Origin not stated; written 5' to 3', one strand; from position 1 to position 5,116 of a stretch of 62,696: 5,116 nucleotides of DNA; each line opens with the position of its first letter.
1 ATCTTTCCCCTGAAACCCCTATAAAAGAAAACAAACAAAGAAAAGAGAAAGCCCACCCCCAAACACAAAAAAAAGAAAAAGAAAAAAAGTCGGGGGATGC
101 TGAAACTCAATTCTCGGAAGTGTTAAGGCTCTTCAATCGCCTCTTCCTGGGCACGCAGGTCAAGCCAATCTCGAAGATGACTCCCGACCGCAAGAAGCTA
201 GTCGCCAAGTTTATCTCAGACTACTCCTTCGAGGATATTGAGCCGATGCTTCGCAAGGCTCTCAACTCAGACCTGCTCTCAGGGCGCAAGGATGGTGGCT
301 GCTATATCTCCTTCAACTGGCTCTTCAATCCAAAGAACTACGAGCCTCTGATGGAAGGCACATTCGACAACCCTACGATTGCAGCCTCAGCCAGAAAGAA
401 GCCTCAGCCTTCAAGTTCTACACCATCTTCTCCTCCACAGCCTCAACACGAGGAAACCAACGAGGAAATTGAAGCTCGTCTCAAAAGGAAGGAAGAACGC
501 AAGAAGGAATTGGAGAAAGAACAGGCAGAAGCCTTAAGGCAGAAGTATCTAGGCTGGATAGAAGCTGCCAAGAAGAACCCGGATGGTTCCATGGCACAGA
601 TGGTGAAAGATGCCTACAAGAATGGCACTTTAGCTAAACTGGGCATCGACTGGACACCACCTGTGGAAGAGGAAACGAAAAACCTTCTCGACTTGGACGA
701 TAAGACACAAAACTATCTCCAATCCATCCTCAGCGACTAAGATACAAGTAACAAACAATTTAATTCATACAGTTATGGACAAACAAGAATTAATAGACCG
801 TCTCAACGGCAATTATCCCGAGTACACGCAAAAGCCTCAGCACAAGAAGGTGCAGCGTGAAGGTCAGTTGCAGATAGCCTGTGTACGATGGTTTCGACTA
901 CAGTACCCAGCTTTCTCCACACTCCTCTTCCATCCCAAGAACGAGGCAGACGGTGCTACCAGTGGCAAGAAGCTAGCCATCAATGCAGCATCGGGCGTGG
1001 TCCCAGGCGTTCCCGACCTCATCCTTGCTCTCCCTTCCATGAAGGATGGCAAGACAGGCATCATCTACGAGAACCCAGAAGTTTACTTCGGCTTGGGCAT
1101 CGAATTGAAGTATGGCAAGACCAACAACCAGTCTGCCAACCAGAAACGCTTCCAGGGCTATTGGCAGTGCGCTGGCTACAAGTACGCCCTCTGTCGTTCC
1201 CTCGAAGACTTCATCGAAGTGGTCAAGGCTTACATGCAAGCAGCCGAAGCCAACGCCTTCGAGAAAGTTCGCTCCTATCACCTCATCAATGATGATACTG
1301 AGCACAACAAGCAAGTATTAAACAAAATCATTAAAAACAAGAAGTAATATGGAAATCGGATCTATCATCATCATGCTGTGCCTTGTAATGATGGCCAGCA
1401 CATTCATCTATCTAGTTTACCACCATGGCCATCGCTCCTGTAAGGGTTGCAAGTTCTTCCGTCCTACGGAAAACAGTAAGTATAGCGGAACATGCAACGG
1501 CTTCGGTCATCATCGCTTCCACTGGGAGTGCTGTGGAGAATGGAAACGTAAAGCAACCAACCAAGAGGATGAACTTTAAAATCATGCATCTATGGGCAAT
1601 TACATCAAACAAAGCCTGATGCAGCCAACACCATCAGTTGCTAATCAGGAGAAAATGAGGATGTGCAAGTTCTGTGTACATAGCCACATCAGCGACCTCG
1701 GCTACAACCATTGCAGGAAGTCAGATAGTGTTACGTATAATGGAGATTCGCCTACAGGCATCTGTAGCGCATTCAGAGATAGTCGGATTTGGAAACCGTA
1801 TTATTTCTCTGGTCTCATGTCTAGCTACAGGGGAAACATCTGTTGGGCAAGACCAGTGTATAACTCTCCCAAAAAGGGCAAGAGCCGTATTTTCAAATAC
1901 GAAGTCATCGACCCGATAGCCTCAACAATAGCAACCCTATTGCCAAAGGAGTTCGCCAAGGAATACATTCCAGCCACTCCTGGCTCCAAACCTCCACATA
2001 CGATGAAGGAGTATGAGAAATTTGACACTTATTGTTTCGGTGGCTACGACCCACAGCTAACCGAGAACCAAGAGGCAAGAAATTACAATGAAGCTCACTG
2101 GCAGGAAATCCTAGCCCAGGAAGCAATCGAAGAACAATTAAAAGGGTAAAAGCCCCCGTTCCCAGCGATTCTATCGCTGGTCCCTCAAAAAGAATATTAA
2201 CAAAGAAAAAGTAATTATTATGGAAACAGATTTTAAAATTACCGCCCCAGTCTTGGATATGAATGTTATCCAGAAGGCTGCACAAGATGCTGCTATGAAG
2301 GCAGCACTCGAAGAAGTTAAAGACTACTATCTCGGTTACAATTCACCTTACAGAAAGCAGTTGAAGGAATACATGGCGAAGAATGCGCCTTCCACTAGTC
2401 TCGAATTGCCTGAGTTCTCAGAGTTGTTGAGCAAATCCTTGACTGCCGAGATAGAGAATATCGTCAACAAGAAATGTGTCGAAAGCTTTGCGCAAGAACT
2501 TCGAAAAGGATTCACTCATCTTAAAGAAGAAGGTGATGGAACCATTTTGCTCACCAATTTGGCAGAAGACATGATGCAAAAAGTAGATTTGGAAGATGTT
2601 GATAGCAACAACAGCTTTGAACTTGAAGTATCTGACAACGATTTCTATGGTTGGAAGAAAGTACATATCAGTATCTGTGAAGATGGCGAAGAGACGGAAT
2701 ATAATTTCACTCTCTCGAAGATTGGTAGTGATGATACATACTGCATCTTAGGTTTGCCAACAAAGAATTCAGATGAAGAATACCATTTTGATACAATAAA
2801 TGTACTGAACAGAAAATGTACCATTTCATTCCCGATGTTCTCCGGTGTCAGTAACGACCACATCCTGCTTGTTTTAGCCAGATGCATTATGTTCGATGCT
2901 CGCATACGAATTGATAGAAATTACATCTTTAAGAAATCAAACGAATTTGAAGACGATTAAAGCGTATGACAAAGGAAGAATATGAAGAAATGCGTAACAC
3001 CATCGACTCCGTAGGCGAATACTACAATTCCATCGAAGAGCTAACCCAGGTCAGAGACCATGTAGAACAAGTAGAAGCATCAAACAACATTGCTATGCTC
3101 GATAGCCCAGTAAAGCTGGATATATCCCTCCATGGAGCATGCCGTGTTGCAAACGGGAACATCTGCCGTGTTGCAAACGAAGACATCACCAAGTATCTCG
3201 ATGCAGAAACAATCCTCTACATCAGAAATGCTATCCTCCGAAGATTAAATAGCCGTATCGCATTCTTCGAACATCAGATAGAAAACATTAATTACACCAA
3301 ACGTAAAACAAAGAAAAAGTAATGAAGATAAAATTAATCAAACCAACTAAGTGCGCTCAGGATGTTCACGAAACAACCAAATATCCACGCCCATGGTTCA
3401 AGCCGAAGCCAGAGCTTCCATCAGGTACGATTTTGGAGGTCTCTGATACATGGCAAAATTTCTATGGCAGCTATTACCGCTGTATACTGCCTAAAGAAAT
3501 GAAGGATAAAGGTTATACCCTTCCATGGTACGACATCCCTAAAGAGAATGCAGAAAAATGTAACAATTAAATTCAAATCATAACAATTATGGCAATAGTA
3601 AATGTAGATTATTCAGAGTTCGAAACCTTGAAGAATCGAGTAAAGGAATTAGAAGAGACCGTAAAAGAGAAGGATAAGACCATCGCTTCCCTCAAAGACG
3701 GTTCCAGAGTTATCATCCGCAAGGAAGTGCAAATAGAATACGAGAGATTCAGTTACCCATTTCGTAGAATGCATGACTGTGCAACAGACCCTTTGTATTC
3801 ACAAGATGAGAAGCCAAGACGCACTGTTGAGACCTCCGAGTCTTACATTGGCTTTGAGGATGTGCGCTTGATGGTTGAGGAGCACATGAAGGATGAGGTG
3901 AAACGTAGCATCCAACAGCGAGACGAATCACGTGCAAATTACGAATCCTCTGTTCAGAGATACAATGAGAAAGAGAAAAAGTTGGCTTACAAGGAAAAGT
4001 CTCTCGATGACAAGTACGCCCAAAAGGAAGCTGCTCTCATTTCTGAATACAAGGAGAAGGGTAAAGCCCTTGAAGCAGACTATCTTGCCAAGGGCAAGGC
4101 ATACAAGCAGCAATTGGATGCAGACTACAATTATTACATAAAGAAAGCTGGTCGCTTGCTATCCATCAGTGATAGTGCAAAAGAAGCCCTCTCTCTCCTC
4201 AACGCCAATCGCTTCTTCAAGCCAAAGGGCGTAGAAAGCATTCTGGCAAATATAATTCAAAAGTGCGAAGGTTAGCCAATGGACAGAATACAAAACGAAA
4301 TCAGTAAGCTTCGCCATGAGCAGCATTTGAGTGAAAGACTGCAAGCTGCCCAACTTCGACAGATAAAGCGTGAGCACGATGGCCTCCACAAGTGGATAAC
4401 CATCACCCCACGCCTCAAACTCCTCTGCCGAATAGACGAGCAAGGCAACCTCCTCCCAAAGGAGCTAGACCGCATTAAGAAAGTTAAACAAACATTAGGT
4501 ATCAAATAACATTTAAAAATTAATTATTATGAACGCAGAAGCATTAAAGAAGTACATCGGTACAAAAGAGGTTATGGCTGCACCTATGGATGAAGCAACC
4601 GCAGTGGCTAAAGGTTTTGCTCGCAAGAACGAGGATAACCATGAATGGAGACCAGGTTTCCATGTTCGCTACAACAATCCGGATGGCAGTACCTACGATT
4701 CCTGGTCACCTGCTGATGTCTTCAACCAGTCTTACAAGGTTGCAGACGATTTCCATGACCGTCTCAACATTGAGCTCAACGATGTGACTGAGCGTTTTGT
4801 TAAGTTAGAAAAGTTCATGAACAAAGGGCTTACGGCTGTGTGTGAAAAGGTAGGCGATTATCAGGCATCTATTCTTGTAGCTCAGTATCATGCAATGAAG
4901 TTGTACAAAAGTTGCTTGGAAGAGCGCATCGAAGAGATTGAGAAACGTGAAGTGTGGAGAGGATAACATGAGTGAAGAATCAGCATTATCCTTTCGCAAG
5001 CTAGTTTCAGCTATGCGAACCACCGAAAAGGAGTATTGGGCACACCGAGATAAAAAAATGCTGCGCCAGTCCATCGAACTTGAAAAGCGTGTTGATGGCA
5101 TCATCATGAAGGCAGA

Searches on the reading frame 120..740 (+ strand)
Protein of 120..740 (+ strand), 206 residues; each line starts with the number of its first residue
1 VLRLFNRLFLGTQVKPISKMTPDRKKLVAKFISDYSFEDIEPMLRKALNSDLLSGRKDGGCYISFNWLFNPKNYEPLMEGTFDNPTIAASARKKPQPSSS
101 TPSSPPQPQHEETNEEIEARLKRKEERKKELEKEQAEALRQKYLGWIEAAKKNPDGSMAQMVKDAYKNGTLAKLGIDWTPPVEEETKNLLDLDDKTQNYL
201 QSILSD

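Call 12: search_protein_families(library=pfam, max_evalue=0.01, proteins=[window:177-740:+])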
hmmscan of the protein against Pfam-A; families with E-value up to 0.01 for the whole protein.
window:177-740:+ (187 aa): 1 family
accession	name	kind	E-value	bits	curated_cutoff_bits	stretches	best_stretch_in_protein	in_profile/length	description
PF00836.24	Stathmin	-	0.00011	22.7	24.7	1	75-136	23-85/136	Stathmin family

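Call 36: search_protein_families(library=phrogs, max_evalue=0.01, proteins=[window:177-740:+])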
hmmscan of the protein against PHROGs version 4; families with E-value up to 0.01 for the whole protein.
window:177-740:+ (187 aa): 3 families
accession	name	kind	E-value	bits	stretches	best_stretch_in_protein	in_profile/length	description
phrog_19658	-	DNA, RNA and nucleotide metabolism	1.9e-09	38.5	1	2-70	186-256/283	replication initiation protein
phrog_10469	-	DNA, RNA and nucleotide metabolism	7.3e-08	33.1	1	2-75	209-284/305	DnaD-like helicase loader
phrog_345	-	DNA, RNA and nucleotide metabolism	0.00056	20.7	1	2-68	224-294/297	replication initiation O-like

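Call 91: search_protein_families(library=pfam, max_evalue=0.01, proteins=[window:120-740:+])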
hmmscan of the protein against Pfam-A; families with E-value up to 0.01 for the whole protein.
window:120-740:+ (206 aa): 1 family
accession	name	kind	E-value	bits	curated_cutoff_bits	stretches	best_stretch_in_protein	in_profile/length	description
PF00836.24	Stathmin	-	0.00011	22.6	24.7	1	94-155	23-85/136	Stathmin family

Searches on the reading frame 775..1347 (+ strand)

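Call 12: search_protein_families(library=pfam, max_evalue=0.01, proteins=[window:775-1347:+])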
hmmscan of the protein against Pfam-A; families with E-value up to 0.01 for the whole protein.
window:775-1347:+ (190 aa): 0 families

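Call 36: search_protein_families(library=phrogs, max_evalue=0.01, proteins=[window:775-1347:+])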
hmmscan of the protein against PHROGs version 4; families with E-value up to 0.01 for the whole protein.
window:775-1347:+ (190 aa): 3 families
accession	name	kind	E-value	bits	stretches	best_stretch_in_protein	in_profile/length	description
phrog_824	-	unknown function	1.1e-32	114.9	1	17-180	54-199/265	-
phrog_5702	-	DNA, RNA and nucleotide metabolism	1.3e-05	26.1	1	104-154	19-67/70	Holliday junction resolvase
phrog_93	-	DNA, RNA and nucleotide metabolism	0.00077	19.2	1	24-170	349-456/613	endonuclease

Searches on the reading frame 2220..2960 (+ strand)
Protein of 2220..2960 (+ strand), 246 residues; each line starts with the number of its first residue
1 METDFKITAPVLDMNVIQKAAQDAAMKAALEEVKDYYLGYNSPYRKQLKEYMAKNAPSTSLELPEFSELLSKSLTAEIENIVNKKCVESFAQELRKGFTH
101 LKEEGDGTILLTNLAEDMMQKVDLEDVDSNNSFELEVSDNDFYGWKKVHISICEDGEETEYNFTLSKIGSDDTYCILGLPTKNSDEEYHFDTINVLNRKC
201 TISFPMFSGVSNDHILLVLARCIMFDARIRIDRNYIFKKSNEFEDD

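Call 12: search_protein_families(library=pfam, max_evalue=0.01, proteins=[window:2220-2960:+])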
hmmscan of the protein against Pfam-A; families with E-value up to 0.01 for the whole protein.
window:2220-2960:+ (246 aa): 0 families

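Call 36: search_protein_families(library=phrogs, max_evalue=0.01, proteins=[window:2220-2960:+])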
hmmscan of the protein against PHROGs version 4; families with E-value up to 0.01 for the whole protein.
window:2220-2960:+ (246 aa): 1 family
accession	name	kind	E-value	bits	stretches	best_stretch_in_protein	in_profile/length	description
phrog_2600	-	unknown function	1.2e-05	26.3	1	35-166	40-173/236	-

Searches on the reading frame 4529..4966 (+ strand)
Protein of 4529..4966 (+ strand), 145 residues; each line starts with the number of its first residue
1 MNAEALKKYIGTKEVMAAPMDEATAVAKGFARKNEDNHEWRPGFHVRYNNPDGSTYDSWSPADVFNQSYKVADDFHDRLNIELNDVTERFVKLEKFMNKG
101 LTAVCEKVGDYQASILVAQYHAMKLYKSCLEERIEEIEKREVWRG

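Call 12: search_protein_families(library=pfam, max_evalue=0.01, proteins=[window:4529-4966:+])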
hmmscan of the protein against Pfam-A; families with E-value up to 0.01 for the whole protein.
window:4529-4966:+ (145 aa): 1 family
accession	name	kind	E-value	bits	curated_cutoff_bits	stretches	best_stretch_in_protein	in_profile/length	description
PF21825.2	crAss001_48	-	4e-14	52.7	24.8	1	74-135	2-60/61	crAss001_48 related protein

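Call 36: search_protein_families(library=phrogs, max_evalue=0.01, proteins=[window:4529-4966:+])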
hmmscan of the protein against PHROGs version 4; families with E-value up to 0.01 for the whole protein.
window:4529-4966:+ (145 aa): 6 families
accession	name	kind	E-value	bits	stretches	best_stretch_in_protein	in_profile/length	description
phrog_32732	-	unknown function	3.4e-18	66.8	1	3-135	24-157/159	-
phrog_3934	-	unknown function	1.9e-11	44.9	1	70-140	106-173/336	-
phrog_774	-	unknown function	2.5e-11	44.9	1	72-140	63-128/134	-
phrog_9467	-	unknown function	8.8e-10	39.5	1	6-76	1-68/155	-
phrog_872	-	unknown function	6.1e-09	37.1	1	4-73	11-86/172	-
phrog_31816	-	unknown function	2.9e-05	25.3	1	75-140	50-112/113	-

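Call 38: search_solved_structures(query=window:4529-4966:+, max_evalue=1, show_alignments=1)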
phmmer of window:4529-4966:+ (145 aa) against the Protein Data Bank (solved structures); distinct sequences matched with E-value up to 1: 0.
